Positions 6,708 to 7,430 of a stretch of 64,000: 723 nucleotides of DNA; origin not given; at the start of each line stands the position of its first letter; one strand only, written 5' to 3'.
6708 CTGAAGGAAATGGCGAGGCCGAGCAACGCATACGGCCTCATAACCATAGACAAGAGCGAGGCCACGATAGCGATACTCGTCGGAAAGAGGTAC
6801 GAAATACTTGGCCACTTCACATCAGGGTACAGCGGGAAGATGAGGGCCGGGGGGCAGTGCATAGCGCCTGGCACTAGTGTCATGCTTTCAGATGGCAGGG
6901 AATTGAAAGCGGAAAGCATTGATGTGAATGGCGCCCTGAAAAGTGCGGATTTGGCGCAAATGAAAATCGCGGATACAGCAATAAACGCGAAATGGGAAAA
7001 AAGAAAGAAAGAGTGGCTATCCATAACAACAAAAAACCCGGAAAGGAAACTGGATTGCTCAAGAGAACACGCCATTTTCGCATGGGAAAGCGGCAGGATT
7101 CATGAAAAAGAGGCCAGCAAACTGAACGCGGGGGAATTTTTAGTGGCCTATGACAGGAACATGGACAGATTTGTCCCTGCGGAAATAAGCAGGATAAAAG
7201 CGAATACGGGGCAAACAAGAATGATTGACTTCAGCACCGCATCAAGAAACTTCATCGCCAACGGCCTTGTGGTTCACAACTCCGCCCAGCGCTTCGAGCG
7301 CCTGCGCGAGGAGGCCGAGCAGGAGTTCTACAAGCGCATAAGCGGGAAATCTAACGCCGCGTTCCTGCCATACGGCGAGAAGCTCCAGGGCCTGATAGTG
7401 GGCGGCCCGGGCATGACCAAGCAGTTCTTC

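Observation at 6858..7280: Mini-intein inserted exactly at the catalytic GGQ motif of aRF1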

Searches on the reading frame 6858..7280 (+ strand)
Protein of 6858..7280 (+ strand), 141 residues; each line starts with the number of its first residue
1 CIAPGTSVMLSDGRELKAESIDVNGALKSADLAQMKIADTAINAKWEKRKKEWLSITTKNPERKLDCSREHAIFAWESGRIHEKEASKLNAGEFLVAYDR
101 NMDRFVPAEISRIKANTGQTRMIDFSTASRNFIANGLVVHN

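Call 3: search_protein_families(library=pfam, proteins=[window:6858-7280:+], max_evalue=1)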
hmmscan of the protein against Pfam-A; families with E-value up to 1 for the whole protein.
window:6858-7280:+ (141 aa): 4 families
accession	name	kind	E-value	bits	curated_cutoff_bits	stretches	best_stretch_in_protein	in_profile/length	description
PF14890.11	Intein_splicing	-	1.5e-10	41.5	35.8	2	17-97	11-96/155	Intein splicing domain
PF01079.26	Hint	-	0.0012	18.9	29.7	1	45-117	59-136/213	Hint module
PF04690.20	YABBY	-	0.021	15.6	28.6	1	103-132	29-59/69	YABBY protein, C-terminal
PF05203.21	Hom_end_hint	-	0.064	13.7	32.1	1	1-38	1-38/228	Hom_end-associated Hint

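Call 4: search_protein_families(library=ncbifam, proteins=[window:6858-7280:+], max_evalue=1)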
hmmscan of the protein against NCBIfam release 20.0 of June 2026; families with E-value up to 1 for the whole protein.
window:6858-7280:+ (141 aa): 7 families
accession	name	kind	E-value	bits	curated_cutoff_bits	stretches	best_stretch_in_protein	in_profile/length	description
NF038136.1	rSAM_Rv_intein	exception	7.3e-05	21.8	700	1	107-141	300-334/574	intein-containing Rv2578c family radical SAM protein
NF011302.0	PRK14714.1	equivalog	8.5e-05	20.2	1791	1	26-139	982-1098/1350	DNA-directed DNA polymerase II large subunit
TIGR01445.1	intein_Nterm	domain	8.6e-05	23.4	24.5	1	1-74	1-82/83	intein N-terminal splicing region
NF045703.1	rSAM_Tes_intein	exception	0.025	12.3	1700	1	48-98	224-275/1040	tetraether lipid synthase Tes, intein-containing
TIGR01443.1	intein_Cterm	domain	0.029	14.6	15.6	1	131-141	12-23/24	intein C-terminal splicing region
NF038162.1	RtcB_rel_intein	exception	0.04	11.9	1150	1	100-141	534-578/961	intein-containing RtcB family protein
NF011418.0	PRK14845.1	equivalog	0.042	11.6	756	1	103-141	436-474/1049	translation initiation factor IF-2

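Call 6: search_solved_structures(query=window:6858-7280:+, max_evalue=1, show_alignments=3)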
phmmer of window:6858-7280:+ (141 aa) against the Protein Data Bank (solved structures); distinct sequences matched with E-value up to 1: 4.
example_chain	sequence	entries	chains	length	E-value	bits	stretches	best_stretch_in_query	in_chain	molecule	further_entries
6rpq_A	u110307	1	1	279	5.3e-06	29.8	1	23-141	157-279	Ubiquitin-like protein SMT3,1108aa long hypothetical cell division control protein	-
6rpp_A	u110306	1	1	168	0.0063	19.8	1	27-140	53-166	Cell division control protein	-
2jmz_A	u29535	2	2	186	0.0066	19.8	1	26-100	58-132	Hypothetical protein MJ0781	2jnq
1qs1_A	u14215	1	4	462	0.56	13.5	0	7-65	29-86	ADP-RIBOSYLTRANSFERASE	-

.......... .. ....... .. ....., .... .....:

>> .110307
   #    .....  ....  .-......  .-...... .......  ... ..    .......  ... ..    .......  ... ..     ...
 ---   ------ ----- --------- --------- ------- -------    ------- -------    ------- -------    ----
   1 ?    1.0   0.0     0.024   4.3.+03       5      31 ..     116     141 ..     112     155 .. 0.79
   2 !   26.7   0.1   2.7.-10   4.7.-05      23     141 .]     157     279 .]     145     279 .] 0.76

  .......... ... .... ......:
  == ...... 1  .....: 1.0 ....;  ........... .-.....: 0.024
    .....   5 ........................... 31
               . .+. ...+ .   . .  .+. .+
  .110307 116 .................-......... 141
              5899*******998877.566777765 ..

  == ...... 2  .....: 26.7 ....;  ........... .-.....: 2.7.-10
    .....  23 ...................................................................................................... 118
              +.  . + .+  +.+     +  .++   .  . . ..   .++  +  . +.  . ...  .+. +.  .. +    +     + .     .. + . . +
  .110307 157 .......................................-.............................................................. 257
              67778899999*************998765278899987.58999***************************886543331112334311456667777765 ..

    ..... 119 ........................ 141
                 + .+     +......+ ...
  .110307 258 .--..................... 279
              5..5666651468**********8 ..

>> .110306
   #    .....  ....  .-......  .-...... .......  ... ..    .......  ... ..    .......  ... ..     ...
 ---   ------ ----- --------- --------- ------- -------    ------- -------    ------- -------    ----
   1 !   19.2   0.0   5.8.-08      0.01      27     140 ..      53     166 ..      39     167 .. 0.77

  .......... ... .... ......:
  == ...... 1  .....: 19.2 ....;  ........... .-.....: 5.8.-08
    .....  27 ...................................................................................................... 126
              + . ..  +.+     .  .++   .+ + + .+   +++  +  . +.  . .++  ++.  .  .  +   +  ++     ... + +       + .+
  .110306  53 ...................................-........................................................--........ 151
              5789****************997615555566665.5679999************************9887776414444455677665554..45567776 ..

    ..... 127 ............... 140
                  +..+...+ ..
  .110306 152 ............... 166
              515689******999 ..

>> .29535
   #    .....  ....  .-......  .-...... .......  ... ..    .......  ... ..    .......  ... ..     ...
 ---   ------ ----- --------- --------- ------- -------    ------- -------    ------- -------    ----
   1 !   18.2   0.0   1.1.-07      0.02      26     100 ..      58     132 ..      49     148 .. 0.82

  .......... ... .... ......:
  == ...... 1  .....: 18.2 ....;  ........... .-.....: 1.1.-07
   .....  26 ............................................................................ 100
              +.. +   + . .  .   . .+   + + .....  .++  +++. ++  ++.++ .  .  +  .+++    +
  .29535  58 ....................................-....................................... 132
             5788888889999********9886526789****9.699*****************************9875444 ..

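Call 7: find_homologous_proteins(query=window:6858-7280:+, max_evalue=0.001)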
Query window:6858-7280:+: 12 candidates shared short words with the query, none scored E <= 0.001.

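Call 17: search_protein_representatives(protein=window:6858-7280:+)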
Query: 141 residues. Proteins with E-value up to 0.001 (for the whole library): 45; up to 1e-10: 15; up to 1e-30: 0. The best 45 are listed.
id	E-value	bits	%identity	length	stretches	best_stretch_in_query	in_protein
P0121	2.4e-23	98.9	42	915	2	1-116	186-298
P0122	5.4e-17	78.3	39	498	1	1-141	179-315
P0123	2.3e-15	73.1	35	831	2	1-100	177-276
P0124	2.4e-14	69.8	36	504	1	1-141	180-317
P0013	6.9e-14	68.3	33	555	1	1-141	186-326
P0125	8.1e-14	68.1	37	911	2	1-99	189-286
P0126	1.4e-13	67.3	37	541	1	1-141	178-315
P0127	2.0e-13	66.8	34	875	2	1-113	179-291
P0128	4.4e-13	65.7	37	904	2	1-97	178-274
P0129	5.7e-13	65.3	38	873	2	1-99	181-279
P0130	1.2e-12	64.3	39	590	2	1-97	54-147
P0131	6.2e-12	62.0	37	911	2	1-95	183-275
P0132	2.0e-11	60.3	42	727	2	4-96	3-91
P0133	7.2e-11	58.5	35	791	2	1-98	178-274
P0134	7.7e-11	58.4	34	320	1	11-141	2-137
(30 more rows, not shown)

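Call 33: predict_structure(protein=window:6858-7280:+)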
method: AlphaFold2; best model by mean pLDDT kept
length: 141 residues; sequences in the alignment: 1
mean_pLDDT: 37.9   pTM: 0.21
mean pLDDT of the five models: 37.9, 36.4, 33.3, 33.1, 32.6
residues with pLDDT >= 90: 0; 70-90: 2; 50-70: 11; < 50: 128
segments of 3 or more residues with pLDDT < 50: 1-3, 19-141
pLDDT, mean of each block of 10 residues (from residue 1): 50 57 33 31 40 34 31 34 41 45 38 36 35 28 24
secondary structure, 60 per line:
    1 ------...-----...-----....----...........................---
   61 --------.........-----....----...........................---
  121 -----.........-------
elements in order: E7-9 E15-17 H23-26 H31-57 H69-77 H83-86 H91-117 H126-134

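Call 41: find_related_loci(query=A1, collection=genome_contigs, flank=3000)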
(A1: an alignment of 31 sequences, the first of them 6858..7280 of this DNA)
Query A1 (141 aa) in genome_contigs; peptide patterns used: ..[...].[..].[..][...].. (x = any residue, [..] = any of these).
599 stretches matched a pattern (row limit reached: there are more); 148 encode a relative of the query (tblastn E <= 1e-3); the best 80 are kept; 80 distinct loci.
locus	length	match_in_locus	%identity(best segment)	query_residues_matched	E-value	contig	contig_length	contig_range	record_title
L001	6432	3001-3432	33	1-141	2e-21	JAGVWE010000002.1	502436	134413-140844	MAG: Candidatus Iainarchaeum archaeon isolate RIFCSPLOWO2_01_FULL_58_19 rifcsplowo2_01_scaffold_11, whole genome shotgun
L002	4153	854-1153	38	1-100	4e-21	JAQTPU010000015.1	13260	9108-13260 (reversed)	MAG: Candidatus ainarchaeum sp. isolate STB_123 NODE_11563_length_13260_cov_2.937105_Sandtown_B, whole genome shotgun se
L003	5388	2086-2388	38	1-100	3e-19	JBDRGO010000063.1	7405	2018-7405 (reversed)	MAG: Candidatus Iainarchaeum archaeon isolate MEGAHIT-group-1.438 k141_5964058, whole genome shotgun sequence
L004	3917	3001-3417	35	1-141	5e-19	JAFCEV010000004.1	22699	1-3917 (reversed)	Candidatus Pacearchaeota archaeon isolate Meg22_1214_Bin_270 Meg22_1214_Bin_270_scaffold_6682, whole genome shotgun sequ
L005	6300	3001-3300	35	1-100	3e-18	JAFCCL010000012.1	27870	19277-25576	MAG: Candidatus Iainarchaeum archaeon isolate AB_3033_Bin_170 AB_3033_Bin_170_scaffold_2220, whole genome shotgun sequen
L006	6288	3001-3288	38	1-96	9e-18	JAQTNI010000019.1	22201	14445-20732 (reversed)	MAG: Candidatus ainarchaeum sp. isolate STA_60 NODE_4410_length_22201_cov_3.738018_Sandtown_A, whole genome shotgun sequ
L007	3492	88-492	32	1-141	3e-17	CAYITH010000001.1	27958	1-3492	MAG TPA_asm: Candidatus Woesearchaeota archaeon isolate ERP119705_co6_1093 genome assembly, contig: NODE_1639_length_279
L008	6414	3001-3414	28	1-141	6e-17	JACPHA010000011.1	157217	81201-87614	MAG: Candidatus Pacearchaeota archaeon isolate NC_groundwater_402_Ag_B-0.1um_34_21 GD18-4_B1_scaffold_865556, whole geno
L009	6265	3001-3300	35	1-100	6e-17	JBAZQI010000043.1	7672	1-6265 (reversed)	MAG: archaeon isolate SO_2017_SWC_5 scaffold_8179_c1_LP-4_2017, whole genome shotgun sequence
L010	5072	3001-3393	28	1-141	9e-17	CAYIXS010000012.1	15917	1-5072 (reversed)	MAG TPA_asm: Candidatus Woesearchaeota archaeon isolate ERP119705_co6_524 genome assembly, contig: NODE_4245_length_1591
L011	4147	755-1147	29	1-141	1e-16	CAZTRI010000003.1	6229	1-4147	MAG TPA_asm: Candidatus Woesearchaeota archaeon isolate binchicken_co203_646 genome assembly, contig: k141_4533393, whol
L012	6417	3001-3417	30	1-141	3e-16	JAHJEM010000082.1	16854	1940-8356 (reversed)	MAG: Nanoarchaeota archaeon isolate Modern_marine_glass_biofilm.mb.128 Modern_marine_gla.mb.128_k141_714420, whole genom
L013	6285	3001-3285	38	1-96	3e-16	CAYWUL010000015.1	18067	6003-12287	MAG TPA_asm: uncultured archaeon isolate SRP178699_co2_500 genome assembly, contig: NODE_2296_length_18067_cov_9.377415,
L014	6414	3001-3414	28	1-141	9e-16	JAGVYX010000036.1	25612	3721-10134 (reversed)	Candidatus Woesearchaeota archaeon isolate RIFCSPHIGHO2_02_FULL_39_16 rifcsphigho2_02_scaffold_2819, whole genome shotgu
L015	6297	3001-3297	33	1-100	4e-15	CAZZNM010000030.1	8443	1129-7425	MAG TPA_asm: uncultured archaeon isolate SRP178908_co1_163 genome assembly, contig: NODE_6662_length_8443_cov_5.098712,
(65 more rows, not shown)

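Call 43: predict_structure(alignment_id=A2)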
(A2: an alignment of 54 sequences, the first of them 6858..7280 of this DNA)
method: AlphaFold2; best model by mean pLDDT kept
length: 141 residues; sequences in the alignment: 54
mean_pLDDT: 97.8   pTM: 0.91
mean pLDDT of the five models: 97.8, 97.8, 97.7, 97.4, 97.4
residues with pLDDT >= 90: 141; 70-90: 0; 50-70: 0; < 50: 0
segments of 3 or more residues with pLDDT < 50: none
pLDDT, mean of each block of 10 residues (from residue 1): 98 98 97 98 98 98 98 97 98 98 98 98 98 98 92
secondary structure, 60 per line:
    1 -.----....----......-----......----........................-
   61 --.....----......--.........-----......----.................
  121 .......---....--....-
elements in order: E7-10 E15-17 E26-31 E36-59 E63-67 E72-77 E80-85 E94-99 E104-127 E131-134 E137-140

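Call 46: fold_search(model_id=the predicted structure, library=pdb)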
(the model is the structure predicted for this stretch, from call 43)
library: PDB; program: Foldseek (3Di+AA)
matches with E <= 10: 312; with E <= 0.001: 65
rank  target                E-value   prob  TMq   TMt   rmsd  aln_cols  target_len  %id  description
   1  6rpq                  2.5e-10  1.00  0.91  0.53   1.9       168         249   24  Crystal structure of PhoCDC21-1 intein (released 2019-08-14)
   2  6tyy                  5.2e-09  1.00  0.87  0.84   2.2       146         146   12  Hedgehog autoprocessing mutant D46H (released 2019-11-20)
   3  4o1s_A                7.3e-09  1.00  0.90  0.75   2.0       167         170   19  Crystal structure of TvoVMA intein (released 2014-03-19)
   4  1at0                  7.7e-09  1.00  0.87  0.84   2.2       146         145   12  17-kDA fragment of hedgehog C-terminal autoprocessing domain (released 1997-11-12)
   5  6y75_B                1.1e-08  1.00  0.84  0.79   2.6       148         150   16  BIL2 domain from T.thermophila BUBL1 locus (C1A-N143A) (released 2021-02-03)
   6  4o1r                  1.2e-08  1.00  0.88  0.87   1.6       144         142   20  Crystal structure of NpuDnaB intein (released 2014-03-19)
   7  2lqm_MODEL_1_A        1.6e-08  1.00  0.83  0.68   4.3       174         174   18  Solution Structures of RadA intein from Pyrococcus horikoshii (released 2012-05-16)
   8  6y75_A                2.4e-08  1.00  0.83  0.77   2.7       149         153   15  BIL2 domain from T.thermophila BUBL1 locus (C1A-N143A) (released 2021-02-03)
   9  6tmm_AAA              2.9e-08  1.00  0.82  0.75   3.0       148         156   15  BIL2 domain from T.thermophila BUBL1 locus (C1A-N143A) (released 2020-12-16)
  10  6tmm_BBB              3.9e-08  1.00  0.82  0.75   3.3       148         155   16  BIL2 domain from T.thermophila BUBL1 locus (C1A-N143A) (released 2020-12-16)
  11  6fre                  4.8e-08  1.00  0.88  0.81   1.6       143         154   17  Crystal structure of G-1F/H73A mutant of Ssp DnaB Mini-Intein variant M86 (released 2019-01-30)
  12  4e2u                  7.6e-08  1.00  0.79  0.67   4.6       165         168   17  Crystal Structures of RadAmin intein from Pyrococcus horikoshii (released 2012-05-16)
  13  2lwy_MODEL_1_A        8.8e-08  1.00  0.84  0.86   1.9       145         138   16  Solution Structure of Bacterial Intein-Like domain from Clostridium thermocellum (released 2013-05-08)
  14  6frg                  1.0e-07  1.00  0.84  0.75   4.3       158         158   16  Crystal structure of G-1F mutant of Ssp DnaB Mini-Intein variant M86 (released 2019-01-30)
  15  6rpp                  1.1e-07  1.00  0.85  0.72   4.3       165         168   19  Crystal structure of PabCDC21-1 intein (released 2019-08-14)
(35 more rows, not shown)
